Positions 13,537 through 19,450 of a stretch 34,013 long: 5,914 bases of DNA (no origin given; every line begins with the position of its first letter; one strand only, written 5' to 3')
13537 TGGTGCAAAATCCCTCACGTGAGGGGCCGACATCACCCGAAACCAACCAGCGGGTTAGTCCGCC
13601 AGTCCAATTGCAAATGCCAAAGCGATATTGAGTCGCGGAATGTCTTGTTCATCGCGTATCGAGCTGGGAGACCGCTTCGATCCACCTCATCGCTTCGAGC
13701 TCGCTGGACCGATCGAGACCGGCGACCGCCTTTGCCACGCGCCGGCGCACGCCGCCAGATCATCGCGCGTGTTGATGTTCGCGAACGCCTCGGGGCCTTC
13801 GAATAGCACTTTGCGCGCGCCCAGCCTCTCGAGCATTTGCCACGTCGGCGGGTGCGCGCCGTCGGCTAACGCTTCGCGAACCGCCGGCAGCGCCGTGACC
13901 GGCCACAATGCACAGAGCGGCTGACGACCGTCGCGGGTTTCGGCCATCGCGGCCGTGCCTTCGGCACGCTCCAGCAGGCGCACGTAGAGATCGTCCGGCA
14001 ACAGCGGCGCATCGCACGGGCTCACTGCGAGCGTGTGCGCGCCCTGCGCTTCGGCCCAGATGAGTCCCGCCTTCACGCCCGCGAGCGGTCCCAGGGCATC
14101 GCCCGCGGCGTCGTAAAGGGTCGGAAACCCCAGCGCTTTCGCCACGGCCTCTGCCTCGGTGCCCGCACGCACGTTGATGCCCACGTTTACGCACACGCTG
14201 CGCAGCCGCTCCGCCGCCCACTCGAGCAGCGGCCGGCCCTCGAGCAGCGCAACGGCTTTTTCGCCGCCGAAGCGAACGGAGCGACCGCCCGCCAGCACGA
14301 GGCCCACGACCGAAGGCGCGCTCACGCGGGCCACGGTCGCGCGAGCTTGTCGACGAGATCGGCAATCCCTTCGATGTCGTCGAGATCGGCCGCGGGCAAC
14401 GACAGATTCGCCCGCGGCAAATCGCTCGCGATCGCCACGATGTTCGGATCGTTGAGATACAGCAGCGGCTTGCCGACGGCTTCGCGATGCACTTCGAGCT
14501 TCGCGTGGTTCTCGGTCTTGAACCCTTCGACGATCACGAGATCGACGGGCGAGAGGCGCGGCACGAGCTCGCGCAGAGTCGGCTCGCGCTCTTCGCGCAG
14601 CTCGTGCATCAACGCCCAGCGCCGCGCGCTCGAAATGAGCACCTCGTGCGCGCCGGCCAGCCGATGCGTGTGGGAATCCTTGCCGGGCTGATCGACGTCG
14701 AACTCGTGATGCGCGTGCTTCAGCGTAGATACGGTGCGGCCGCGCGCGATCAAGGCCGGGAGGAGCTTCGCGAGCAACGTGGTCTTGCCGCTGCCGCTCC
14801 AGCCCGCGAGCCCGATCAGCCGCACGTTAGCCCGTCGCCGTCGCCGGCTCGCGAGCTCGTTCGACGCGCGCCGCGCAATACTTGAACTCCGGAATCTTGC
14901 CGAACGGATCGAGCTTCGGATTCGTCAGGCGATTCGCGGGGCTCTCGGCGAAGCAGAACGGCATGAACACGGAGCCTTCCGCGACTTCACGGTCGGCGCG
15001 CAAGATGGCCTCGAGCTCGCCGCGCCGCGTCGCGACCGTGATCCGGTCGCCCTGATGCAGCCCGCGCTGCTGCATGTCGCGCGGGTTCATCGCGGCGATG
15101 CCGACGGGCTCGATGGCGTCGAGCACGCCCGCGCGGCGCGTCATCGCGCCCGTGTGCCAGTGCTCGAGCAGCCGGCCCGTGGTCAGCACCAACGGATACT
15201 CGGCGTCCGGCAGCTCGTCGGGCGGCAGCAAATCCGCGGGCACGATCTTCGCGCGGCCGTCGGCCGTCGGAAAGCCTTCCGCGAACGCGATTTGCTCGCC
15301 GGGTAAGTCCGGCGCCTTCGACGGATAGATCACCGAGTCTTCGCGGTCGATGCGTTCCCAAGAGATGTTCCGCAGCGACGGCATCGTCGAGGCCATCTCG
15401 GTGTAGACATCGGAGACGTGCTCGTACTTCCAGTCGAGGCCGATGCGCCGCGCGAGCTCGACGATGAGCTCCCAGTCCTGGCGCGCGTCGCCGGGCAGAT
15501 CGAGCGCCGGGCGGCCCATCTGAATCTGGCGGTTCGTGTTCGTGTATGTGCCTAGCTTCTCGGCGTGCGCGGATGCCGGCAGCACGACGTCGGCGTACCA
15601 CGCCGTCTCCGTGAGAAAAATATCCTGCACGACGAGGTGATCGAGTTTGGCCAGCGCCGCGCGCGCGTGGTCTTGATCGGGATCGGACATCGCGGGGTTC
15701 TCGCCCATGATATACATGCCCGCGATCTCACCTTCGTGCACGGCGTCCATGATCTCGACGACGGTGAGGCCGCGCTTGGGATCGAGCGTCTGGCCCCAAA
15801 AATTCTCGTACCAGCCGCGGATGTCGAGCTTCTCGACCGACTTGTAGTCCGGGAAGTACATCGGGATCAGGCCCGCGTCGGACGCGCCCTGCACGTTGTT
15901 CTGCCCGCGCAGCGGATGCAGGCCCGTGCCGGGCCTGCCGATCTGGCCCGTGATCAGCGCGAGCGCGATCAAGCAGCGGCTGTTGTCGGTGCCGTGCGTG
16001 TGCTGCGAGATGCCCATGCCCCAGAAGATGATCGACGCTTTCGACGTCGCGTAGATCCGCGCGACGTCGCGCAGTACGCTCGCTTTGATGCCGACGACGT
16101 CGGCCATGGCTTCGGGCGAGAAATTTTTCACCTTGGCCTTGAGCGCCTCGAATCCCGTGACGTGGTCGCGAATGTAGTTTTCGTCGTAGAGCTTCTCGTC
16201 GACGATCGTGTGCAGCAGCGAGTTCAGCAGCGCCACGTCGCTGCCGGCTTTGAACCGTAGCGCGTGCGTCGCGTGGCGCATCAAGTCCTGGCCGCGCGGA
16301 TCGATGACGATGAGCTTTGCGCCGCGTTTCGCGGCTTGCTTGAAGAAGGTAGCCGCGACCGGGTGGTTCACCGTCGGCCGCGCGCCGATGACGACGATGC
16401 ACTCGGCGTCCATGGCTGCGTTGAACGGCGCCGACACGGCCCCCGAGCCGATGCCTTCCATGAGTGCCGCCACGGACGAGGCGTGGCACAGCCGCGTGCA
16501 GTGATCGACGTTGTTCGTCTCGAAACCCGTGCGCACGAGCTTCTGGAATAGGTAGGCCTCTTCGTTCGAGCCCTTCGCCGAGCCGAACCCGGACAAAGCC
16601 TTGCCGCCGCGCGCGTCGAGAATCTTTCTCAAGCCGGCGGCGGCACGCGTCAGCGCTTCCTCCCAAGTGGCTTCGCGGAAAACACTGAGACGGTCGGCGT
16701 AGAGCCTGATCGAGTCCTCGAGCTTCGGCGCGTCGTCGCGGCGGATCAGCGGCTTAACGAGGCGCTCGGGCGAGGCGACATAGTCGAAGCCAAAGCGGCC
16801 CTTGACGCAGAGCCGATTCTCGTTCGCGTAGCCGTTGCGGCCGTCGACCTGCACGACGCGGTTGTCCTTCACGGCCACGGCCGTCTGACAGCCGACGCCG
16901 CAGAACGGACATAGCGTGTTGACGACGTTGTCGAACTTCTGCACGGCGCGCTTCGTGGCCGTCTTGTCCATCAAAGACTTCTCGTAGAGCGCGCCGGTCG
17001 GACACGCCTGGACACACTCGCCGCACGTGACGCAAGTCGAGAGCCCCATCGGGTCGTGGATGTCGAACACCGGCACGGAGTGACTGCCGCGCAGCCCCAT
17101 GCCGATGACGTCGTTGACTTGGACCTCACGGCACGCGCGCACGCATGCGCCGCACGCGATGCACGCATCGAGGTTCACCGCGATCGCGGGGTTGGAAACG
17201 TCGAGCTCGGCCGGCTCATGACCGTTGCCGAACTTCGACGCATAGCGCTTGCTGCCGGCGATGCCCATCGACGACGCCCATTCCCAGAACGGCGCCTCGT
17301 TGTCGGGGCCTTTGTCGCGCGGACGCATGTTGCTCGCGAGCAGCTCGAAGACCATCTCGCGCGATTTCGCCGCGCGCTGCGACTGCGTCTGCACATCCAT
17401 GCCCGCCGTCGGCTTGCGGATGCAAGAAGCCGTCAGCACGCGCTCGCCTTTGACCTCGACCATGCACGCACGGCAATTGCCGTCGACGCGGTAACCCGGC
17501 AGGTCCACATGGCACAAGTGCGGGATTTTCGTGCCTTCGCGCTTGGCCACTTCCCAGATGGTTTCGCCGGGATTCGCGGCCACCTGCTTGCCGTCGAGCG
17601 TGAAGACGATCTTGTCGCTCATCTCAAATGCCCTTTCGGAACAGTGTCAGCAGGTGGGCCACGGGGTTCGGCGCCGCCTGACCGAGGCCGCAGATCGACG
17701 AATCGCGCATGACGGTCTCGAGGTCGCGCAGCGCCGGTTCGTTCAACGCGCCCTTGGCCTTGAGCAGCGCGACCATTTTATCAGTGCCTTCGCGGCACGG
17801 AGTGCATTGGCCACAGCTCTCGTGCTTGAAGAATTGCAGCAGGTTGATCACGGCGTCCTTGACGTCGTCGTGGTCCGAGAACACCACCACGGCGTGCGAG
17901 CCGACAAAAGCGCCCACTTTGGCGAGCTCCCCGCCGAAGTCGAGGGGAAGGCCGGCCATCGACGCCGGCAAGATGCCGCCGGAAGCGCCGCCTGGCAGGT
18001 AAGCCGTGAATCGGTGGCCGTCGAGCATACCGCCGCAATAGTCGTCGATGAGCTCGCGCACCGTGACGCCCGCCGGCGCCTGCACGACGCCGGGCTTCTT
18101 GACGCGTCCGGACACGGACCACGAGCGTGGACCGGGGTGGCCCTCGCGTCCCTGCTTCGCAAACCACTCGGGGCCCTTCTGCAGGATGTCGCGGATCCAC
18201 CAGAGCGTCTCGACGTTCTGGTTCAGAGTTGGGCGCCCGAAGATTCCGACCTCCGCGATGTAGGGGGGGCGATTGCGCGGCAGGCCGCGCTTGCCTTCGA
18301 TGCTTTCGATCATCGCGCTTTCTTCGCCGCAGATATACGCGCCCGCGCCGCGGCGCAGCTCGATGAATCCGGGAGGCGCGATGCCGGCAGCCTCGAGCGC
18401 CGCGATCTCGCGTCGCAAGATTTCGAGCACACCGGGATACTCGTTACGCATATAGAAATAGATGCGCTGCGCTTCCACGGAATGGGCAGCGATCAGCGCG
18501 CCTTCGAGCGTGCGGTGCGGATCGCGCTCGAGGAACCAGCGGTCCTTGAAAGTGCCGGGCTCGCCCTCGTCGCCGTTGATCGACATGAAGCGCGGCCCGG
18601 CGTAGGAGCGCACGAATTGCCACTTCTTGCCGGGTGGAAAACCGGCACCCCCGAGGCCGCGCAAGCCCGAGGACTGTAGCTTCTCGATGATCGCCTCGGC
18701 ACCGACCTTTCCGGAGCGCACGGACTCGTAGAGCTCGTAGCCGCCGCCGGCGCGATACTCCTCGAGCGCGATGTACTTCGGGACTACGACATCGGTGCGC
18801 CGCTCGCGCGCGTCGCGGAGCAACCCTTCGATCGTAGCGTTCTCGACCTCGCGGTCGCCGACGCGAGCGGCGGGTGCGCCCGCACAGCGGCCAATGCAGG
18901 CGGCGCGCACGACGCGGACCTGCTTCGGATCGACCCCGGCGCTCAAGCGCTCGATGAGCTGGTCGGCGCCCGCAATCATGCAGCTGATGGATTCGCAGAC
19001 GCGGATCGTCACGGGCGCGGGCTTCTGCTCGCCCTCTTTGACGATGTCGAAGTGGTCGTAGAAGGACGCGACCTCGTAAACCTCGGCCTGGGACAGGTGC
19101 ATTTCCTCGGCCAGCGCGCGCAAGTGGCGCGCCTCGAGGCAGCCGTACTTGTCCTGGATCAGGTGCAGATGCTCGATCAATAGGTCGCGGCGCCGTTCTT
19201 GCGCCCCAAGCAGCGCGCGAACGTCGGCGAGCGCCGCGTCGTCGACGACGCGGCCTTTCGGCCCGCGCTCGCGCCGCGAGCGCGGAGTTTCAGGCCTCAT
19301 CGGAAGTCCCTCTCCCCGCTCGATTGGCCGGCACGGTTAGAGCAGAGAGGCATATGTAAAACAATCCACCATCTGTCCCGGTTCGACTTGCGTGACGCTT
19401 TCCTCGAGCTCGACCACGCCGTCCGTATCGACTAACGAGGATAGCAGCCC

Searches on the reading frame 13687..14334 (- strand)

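Call 3: search_protein_families(library=pfam, proteins=[window:13687-14334:-], max_evalue=0.01)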
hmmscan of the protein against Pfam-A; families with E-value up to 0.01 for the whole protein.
window:13687-14334:- (215 aa): 1 family
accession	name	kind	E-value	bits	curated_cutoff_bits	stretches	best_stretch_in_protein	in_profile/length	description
PF12804.13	NTP_transf_3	-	5.2e-31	108.4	27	1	11-160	1-149/160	MobA-like NTP transferase domain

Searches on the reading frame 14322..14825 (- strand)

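Call 86: search_protein_families(library=pfam, proteins=[window:14322-14825:-], max_evalue=0.00001)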
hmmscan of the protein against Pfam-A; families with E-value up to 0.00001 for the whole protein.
window:14322-14825:- (167 aa): 1 family
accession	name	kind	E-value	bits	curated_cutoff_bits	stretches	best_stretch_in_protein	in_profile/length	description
PF03205.20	MobB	-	2.2e-50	170.4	26.6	1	4-135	2-133/133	Molybdopterin guanine dinucleotide synthesis protein B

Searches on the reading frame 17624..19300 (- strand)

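Call 86: search_protein_families(library=pfam, proteins=[window:17624-19300:-], max_evalue=0.00001)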
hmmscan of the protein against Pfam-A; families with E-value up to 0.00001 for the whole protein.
window:17624-19300:- (558 aa): 4 families
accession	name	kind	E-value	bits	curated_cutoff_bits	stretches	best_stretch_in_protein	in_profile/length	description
PF01512.22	Complex1_51K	-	4.2e-39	134.3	31.2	1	209-369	2-148/150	Nuo51 FMN-binding domain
PF01257.25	2Fe-2S_thioredx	-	5.2e-24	85.2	24.8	1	31-158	5-135/145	Thioredoxin-like [2Fe-2S] ferredoxin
PF10589.14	NADH_4Fe-4S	-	7.2e-22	77.5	23.5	1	483-556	2-80/85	NADH-ubiquinone oxidoreductase-F iron-sulfur binding region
PF10531.15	SLBB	-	1e-08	35.3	27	1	396-443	4-54/55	SLBB domain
